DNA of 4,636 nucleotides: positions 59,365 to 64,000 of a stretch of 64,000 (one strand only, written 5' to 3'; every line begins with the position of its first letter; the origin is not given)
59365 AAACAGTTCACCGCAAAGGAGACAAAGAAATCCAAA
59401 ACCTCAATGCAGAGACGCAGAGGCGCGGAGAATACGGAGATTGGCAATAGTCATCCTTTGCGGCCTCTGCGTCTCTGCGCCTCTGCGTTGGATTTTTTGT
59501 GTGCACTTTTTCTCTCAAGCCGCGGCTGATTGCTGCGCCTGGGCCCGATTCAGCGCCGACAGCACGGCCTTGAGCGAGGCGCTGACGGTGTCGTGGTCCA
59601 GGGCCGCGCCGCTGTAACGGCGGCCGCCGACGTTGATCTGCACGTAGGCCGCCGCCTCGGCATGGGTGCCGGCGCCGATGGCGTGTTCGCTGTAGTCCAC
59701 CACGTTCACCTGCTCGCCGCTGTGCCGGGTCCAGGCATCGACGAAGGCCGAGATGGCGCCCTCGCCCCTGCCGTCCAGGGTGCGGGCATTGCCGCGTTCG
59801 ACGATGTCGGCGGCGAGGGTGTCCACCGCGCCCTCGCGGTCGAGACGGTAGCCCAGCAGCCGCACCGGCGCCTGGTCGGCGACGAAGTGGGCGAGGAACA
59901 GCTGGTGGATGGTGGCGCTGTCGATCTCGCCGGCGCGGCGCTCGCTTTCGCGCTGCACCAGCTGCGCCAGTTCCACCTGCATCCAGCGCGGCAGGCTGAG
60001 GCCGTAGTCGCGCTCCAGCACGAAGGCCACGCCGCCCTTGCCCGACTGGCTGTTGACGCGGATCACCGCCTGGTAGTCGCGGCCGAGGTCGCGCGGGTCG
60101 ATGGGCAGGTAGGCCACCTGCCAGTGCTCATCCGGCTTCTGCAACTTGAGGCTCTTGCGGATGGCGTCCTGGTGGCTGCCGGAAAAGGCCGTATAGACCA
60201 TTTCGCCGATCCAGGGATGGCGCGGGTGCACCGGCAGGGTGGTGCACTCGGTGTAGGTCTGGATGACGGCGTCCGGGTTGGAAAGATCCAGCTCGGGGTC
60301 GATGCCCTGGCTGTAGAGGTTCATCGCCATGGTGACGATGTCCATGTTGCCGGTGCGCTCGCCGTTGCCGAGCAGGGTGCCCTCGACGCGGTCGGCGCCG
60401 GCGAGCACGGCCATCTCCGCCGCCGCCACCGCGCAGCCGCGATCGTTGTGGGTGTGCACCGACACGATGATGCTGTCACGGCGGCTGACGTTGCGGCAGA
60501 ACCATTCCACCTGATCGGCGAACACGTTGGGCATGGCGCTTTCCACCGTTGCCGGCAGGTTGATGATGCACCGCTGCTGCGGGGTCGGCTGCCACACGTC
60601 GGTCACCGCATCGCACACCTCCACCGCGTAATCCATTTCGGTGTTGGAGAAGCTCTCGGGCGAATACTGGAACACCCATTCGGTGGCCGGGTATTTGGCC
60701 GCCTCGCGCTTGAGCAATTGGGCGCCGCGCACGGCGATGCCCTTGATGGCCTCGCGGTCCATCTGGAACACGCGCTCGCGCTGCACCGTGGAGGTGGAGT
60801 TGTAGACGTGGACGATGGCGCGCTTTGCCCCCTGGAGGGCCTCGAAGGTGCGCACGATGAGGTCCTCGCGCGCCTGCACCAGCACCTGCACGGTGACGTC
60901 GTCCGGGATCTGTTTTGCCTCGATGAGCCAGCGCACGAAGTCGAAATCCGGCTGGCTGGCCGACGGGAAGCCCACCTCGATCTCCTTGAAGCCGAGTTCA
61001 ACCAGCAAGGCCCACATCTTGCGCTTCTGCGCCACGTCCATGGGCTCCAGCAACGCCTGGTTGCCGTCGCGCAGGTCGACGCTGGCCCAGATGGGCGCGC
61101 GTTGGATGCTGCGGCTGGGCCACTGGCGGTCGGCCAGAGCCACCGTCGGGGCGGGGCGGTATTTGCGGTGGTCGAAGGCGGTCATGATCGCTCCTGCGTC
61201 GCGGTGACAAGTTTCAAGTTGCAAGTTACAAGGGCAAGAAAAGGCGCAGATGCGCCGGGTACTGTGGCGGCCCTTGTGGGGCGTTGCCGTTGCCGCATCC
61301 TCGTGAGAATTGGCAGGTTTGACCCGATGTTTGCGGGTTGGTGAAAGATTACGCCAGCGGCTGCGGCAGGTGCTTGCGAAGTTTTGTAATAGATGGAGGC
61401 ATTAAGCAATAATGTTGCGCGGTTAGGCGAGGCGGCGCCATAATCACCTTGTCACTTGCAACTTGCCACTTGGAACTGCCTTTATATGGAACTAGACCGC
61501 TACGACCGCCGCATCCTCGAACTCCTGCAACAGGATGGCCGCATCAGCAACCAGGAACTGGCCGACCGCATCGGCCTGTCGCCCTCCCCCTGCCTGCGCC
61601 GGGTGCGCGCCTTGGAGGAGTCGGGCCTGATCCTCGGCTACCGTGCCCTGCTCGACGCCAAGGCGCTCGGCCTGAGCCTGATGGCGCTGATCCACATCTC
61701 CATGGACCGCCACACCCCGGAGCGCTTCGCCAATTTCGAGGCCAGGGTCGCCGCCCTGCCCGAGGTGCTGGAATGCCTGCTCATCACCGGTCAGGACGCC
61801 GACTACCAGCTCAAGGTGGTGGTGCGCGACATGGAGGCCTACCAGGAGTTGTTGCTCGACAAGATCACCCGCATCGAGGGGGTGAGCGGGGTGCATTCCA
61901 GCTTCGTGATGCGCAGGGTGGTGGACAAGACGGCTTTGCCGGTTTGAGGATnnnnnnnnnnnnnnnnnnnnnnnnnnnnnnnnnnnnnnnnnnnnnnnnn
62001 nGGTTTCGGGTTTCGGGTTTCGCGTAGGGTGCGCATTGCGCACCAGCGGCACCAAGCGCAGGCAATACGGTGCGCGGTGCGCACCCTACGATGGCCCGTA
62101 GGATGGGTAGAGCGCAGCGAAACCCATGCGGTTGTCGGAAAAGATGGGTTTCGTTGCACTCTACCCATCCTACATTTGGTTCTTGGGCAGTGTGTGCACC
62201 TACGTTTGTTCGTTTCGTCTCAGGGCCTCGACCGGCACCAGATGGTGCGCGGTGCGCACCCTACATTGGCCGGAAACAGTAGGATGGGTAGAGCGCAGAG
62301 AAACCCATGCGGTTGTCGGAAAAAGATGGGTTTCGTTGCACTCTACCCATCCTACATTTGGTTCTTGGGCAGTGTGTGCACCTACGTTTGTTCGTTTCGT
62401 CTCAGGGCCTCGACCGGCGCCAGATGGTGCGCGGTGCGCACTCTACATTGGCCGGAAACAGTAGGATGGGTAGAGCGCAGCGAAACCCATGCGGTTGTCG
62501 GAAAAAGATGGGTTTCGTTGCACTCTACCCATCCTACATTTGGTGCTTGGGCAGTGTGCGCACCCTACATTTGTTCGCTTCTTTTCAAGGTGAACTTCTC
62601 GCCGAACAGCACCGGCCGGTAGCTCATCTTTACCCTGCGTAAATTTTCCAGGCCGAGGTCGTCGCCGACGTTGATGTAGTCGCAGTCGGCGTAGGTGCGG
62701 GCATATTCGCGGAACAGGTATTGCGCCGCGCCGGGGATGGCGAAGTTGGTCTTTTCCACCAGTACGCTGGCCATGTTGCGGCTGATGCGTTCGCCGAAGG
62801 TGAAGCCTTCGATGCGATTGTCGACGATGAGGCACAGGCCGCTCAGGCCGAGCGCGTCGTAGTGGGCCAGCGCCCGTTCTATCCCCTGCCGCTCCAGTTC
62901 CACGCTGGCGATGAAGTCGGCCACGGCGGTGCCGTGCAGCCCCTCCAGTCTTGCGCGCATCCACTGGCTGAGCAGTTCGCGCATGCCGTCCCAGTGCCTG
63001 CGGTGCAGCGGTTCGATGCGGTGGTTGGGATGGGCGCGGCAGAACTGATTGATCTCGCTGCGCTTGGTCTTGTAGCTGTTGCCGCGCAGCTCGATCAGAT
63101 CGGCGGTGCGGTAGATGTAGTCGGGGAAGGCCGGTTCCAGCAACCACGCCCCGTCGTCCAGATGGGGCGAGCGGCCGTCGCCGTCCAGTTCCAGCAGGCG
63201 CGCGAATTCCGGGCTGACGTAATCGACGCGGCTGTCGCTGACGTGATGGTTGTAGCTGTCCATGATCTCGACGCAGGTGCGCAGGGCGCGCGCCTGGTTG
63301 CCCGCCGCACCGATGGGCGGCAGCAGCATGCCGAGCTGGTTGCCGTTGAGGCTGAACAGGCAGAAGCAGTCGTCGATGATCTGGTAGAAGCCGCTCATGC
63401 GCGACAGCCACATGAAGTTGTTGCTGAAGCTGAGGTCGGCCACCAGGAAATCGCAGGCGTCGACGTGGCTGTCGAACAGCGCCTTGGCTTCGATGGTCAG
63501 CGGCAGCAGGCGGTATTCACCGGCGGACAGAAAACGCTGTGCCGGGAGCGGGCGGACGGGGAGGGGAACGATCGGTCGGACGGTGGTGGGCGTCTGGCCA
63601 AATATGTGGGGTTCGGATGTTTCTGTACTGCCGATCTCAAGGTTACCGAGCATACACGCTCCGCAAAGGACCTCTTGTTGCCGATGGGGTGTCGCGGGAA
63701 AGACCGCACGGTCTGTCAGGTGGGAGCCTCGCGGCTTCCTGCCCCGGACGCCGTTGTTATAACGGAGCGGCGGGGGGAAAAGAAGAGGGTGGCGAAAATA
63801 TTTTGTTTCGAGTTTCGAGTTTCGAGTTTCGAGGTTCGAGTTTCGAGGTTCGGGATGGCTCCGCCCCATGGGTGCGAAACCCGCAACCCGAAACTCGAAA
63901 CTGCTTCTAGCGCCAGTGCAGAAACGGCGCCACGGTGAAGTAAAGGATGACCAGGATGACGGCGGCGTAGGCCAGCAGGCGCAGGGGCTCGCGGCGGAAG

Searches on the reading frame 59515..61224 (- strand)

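Call 88: search_protein_families(library=pfam, proteins=[window:59515-61224:-], max_evalue=0.00001)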
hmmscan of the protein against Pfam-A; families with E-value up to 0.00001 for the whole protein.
window:59515-61224:- (569 aa): 3 families
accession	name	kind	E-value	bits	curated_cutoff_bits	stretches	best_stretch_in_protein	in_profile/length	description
PF00682.25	HMGL-like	-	5.6e-73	246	29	1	44-316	2-252/260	HMGL-like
PF22615.1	IPMS_D2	-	2.3e-33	114.7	27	1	341-404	1-66/66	Alpha-isopropylmalate synthase, post-catalytic domain-like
PF08502.15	LeuA_dimer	-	2.2e-23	83.1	24.9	1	433-561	1-130/131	LeuA allosteric (dimerisation) domain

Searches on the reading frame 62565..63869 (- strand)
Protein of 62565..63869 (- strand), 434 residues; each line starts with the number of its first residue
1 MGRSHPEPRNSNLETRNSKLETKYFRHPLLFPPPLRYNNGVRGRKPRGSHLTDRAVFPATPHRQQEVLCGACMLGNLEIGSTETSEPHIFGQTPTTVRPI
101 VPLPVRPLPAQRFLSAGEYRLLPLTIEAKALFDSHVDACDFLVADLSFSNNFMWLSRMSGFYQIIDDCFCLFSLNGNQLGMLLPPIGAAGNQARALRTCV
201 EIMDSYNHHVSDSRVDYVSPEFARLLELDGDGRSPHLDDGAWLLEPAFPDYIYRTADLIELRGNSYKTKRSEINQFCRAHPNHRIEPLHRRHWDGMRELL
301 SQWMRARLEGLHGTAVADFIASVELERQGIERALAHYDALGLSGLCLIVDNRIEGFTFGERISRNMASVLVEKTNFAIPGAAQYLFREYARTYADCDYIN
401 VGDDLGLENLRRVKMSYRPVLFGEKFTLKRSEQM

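Call 88: search_protein_families(library=pfam, proteins=[window:62565-63869:-], max_evalue=0.00001)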
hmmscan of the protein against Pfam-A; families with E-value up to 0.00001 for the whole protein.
window:62565-63869:- (434 aa): 1 family
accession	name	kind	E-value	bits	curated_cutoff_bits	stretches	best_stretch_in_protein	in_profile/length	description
PF09924.15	LPG_synthase_C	-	1.9e-32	113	27.5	1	145-427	10-296/298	Phosphatidylglycerol lysyltransferase, C-terminal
